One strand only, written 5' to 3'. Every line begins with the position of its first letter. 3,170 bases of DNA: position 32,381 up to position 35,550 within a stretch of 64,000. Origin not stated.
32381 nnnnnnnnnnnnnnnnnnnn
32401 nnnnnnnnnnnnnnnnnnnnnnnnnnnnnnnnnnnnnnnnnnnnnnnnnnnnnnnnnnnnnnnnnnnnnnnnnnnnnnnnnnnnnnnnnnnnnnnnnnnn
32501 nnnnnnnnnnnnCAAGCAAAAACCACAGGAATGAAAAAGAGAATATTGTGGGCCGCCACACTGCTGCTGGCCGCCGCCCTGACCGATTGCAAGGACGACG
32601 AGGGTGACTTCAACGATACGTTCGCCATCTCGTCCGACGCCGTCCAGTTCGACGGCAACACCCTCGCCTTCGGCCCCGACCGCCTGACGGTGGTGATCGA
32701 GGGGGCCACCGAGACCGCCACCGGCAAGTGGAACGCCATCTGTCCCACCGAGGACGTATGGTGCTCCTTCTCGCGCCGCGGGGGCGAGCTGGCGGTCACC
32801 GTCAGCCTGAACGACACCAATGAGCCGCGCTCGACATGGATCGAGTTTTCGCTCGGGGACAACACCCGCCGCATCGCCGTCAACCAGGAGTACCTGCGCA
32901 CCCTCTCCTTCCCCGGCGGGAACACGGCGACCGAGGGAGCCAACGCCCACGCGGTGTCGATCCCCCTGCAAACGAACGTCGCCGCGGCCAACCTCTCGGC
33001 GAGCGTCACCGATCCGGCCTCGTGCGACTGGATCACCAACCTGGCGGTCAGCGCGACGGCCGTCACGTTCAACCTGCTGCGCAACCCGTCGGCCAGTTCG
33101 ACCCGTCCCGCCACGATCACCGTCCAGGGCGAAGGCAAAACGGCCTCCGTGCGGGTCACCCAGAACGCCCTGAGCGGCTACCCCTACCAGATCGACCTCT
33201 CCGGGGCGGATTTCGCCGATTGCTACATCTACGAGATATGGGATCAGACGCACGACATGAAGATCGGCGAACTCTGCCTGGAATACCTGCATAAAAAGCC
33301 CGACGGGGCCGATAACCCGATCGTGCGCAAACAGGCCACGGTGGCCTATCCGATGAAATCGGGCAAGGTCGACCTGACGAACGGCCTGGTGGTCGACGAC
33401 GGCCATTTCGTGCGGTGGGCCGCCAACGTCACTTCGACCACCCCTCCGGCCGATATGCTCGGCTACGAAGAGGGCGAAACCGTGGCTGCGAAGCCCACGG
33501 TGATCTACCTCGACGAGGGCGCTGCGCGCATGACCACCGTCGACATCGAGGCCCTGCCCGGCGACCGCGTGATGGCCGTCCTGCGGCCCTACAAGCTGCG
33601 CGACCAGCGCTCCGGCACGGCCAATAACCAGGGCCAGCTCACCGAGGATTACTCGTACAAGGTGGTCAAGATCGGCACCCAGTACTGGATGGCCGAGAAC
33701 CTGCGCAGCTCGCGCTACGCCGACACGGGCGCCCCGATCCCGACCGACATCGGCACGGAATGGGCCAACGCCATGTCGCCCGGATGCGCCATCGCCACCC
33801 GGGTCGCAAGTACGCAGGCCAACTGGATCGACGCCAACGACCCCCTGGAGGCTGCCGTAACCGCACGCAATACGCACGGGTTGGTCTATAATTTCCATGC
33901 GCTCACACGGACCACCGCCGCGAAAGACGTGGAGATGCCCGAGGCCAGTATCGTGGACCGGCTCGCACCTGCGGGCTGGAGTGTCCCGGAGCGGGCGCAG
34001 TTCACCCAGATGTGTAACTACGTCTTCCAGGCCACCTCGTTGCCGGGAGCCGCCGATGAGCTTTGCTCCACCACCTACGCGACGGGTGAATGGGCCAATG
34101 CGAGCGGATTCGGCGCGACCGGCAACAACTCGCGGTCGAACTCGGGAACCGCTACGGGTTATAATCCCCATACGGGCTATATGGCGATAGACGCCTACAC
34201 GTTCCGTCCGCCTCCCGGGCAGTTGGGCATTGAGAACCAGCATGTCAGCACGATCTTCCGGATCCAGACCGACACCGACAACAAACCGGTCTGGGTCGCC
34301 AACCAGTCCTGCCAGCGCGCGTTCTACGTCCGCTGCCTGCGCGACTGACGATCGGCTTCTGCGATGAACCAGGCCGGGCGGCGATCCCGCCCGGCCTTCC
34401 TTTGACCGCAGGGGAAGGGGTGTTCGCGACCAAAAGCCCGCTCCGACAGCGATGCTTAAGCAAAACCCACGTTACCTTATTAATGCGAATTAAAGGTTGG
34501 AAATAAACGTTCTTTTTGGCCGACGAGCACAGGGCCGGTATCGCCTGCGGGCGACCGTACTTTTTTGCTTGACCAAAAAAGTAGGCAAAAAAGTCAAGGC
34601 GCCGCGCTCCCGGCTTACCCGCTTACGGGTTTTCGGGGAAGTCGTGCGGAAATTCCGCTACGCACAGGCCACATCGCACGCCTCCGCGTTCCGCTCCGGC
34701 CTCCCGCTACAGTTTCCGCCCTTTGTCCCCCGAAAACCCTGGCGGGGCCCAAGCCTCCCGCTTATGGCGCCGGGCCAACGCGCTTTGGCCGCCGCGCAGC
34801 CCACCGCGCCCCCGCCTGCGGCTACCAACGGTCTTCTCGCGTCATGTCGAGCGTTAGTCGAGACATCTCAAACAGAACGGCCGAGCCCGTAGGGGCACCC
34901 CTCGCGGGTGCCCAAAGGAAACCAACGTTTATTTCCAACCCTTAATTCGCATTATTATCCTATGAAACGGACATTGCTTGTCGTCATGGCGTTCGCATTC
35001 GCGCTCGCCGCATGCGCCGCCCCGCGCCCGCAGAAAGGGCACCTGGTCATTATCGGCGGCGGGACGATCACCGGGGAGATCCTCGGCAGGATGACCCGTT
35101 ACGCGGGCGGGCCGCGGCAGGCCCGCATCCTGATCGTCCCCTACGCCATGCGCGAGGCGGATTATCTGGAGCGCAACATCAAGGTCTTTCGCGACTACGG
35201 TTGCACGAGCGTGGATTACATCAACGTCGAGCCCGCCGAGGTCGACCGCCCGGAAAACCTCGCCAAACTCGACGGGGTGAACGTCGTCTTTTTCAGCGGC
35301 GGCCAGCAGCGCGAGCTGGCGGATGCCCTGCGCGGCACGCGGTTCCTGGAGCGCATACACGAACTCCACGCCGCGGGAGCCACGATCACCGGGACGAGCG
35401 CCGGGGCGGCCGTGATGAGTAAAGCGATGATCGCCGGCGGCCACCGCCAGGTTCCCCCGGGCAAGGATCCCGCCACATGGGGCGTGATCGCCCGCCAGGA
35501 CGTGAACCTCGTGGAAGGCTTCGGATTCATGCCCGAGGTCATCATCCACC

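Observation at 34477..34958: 474-bp inverted-repeat-bounded element inserted 7 nt upstream of the cyanophycinase start: MITE or phase-variable inverton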

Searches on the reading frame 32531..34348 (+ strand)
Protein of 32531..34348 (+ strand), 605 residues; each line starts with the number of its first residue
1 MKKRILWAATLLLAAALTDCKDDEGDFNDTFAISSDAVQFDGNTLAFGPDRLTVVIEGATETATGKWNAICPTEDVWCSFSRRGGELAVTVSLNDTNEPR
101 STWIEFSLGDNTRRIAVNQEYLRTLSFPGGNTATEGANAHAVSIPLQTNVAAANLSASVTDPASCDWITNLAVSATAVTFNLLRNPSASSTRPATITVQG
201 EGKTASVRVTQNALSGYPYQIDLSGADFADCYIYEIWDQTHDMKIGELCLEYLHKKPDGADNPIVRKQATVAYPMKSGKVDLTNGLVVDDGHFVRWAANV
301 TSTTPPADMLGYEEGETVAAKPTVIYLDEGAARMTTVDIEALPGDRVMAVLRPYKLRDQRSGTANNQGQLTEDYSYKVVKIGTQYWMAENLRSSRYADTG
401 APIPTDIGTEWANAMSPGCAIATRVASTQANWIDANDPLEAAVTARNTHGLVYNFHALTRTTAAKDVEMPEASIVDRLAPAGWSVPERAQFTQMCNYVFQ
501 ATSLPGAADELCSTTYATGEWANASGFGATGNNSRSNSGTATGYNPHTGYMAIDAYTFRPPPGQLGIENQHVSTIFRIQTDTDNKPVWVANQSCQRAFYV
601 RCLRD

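Call 9: search_protein_families(library=pfam, proteins=[window:32531-34348:+])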
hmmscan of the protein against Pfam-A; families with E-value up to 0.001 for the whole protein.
window:32531-34348:+ (605 aa): 2 families
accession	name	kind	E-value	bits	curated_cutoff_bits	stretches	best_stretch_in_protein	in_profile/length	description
PF09603.15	Fib_succ_major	-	5.9e-13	49.9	33.9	1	379-604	1-187/187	Fibrobacter succinogenes major domain (Fib_succ_major)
PF13004.13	BACON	-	1.6e-09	38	25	2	161-212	5-61/61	Putative binding domain, N-terminal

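Call 15: find_encoding_contigs(protein=window:32531-34348:+, flank=3000, max_places=10)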
Protein window:32531-34348:+ (605 aa): no gene with exactly this product is on record in the collection.

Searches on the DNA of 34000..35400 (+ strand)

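Call 4: search_rna_families(source=window, start=34000, end=35400, threshold=evalue, max_evalue=1, show_alignments=3)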
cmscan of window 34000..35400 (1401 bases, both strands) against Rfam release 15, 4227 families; matches with E-value up to 1: 3.
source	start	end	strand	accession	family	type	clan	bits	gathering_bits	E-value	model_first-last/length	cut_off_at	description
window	35225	35273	-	RF03196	mir-6790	Gene; miRNA;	-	19.8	78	0.68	1-63/63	no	mir-6790 microRNA precursor family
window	34361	34400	-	RF01340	CRISPR-DR29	Gene; CRISPR;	-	18.8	39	0.76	1-37/37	no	CRISPR RNA direct repeat element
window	34334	34402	+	RF02784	SorX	Gene; sRNA;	-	16.1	46.6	0.92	1-73/73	no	Singlet oxygen resistance RNA X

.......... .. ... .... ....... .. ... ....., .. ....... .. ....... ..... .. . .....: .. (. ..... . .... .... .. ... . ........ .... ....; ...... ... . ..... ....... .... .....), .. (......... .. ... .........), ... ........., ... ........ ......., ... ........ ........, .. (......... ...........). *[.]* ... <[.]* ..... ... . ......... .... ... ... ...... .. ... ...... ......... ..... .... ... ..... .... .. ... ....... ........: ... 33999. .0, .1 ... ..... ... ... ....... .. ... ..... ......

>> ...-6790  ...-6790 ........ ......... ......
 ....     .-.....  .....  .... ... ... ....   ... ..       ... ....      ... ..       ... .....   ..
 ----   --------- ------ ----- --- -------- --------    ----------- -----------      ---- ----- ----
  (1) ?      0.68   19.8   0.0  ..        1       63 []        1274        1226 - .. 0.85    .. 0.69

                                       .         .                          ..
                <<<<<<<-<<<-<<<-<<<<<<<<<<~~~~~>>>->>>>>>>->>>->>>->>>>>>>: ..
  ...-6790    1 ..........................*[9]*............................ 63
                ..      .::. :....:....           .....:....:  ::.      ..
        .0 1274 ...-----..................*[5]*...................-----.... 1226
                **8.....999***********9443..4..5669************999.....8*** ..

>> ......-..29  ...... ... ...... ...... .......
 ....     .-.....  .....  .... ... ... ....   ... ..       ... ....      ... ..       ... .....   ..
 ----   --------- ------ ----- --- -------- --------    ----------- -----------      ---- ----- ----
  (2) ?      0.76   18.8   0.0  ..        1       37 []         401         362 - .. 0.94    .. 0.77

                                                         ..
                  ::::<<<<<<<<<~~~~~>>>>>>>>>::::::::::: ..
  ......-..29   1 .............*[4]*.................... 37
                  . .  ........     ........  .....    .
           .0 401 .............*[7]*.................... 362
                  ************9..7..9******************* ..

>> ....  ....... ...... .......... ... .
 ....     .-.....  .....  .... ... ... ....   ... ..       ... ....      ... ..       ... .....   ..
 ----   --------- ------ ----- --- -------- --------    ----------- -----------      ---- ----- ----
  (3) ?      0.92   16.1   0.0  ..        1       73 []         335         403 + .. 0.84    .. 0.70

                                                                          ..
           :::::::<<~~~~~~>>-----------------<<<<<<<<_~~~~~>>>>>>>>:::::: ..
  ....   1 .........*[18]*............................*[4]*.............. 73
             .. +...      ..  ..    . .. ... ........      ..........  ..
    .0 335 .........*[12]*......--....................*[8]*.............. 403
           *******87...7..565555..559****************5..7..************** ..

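Call 75: search_dna_similar(query=window:34477-34958:+, collection=plasmids, mode=distant, max_evalue=0.01, max_rows=10)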
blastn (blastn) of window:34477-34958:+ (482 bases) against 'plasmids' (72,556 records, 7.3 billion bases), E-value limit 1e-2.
No match.

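Call 76: search_dna_similar(query=window:34477-34958:+, collection=phages, mode=distant, max_evalue=0.01, max_rows=10)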
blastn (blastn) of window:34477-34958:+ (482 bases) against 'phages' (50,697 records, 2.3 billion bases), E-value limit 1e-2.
No match.

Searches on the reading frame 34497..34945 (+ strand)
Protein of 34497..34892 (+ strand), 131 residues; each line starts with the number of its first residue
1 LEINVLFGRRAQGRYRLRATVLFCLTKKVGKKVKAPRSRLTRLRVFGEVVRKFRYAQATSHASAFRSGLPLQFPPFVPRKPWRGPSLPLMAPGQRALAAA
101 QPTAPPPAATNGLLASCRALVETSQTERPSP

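Call 9: search_protein_families(library=pfam, proteins=[window:34497-34892:+, window:34565-34945:+])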
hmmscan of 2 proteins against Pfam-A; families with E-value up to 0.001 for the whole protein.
window:34497-34892:+ (131 aa): 0 families

window:34565-34945:+ (126 aa): 0 families

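Call 25: find_encoding_contigs(protein=window:34497-34892:+, flank=3000)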
Protein window:34497-34892:+ (131 aa): no gene with exactly this product is on record in the collection.

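Call 43: find_homologous_proteins(query=window:34497-34892:+, max_evalue=10)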
Query window:34497-34892:+ (131 aa): 1 proteins with E <= 10 among 197 candidates.
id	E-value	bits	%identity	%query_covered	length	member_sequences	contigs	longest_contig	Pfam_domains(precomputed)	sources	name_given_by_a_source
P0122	4.9e-27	112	50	96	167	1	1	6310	-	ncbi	-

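Call 44: find_encoding_contigs(protein=P0122, flank=6000)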
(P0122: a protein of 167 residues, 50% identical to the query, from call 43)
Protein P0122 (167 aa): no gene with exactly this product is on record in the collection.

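Call 47: find_related_loci(query=A1, collection=genome_contigs, flank=8000)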
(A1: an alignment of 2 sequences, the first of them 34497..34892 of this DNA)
Query A1 (131 aa) in genome_contigs; peptide patterns used: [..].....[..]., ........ (x = any residue, [..] = any of these).
563 stretches matched a pattern, but none encodes a relative of the query by tblastn (E <= 1e-3).

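Call 48: find_related_loci(query=A1, collection=metagenome_contigs, flank=8000)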
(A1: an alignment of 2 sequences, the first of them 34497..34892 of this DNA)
Query A1 (131 aa) in metagenome_contigs; peptide patterns used: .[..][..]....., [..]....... (x = any residue, [..] = any of these).
600 stretches matched a pattern, but none encodes a relative of the query by tblastn (E <= 1e-3).

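Call 49: list_cluster_members(proteins=[P0122])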
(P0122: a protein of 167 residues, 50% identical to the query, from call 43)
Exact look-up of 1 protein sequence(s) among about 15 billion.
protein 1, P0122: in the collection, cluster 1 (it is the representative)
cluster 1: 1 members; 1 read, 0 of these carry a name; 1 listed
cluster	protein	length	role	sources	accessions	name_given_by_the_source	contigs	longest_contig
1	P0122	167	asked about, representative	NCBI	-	-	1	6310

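Call 51: find_homologous_proteins(query=window:34565-34945:+, max_evalue=10)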
Query window:34565-34945:+ (126 aa): 1 proteins with E <= 10 among 28 candidates.
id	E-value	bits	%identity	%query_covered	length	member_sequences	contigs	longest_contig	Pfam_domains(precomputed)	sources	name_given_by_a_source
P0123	6.3e-17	80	50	89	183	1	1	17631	-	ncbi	-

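Call 53: find_encoding_contigs(protein=P0123, flank=8000)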
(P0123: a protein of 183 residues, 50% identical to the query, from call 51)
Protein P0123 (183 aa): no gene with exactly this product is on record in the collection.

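Call 57: search_protein_representatives(alignment_id=A1)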
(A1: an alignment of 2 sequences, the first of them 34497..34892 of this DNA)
Query: 2 sequences, 170 profile positions. Proteins with E-value up to 0.001 (for the whole library): 3; up to 1e-10: 2; up to 1e-30: 1. The best 3 are listed.
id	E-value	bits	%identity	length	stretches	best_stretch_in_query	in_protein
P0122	2.5e-100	349.6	-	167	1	5-170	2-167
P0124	2.9e-21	92.3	-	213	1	68-145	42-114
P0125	8.4e-06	41.9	-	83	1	21-109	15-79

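Call 59: find_encoding_contigs(protein=P0124, flank=6000)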
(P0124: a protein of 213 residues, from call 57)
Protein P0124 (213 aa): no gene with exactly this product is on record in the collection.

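Call 60: list_cluster_members(proteins=[P0124, P0125, P0123])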
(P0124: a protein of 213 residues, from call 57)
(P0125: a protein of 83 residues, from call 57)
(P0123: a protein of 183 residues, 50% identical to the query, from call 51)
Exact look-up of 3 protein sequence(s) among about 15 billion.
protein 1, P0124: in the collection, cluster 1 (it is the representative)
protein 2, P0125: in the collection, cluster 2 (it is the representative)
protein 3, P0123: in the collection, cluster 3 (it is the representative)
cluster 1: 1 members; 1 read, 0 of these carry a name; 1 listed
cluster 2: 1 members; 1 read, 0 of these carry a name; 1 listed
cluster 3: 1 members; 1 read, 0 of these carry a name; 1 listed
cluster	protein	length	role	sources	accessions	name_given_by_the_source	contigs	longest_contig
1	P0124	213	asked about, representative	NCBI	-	-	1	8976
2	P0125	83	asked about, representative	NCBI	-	-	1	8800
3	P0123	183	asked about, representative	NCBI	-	-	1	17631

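Call 61: find_encoding_contigs(protein=P0125, flank=6000)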
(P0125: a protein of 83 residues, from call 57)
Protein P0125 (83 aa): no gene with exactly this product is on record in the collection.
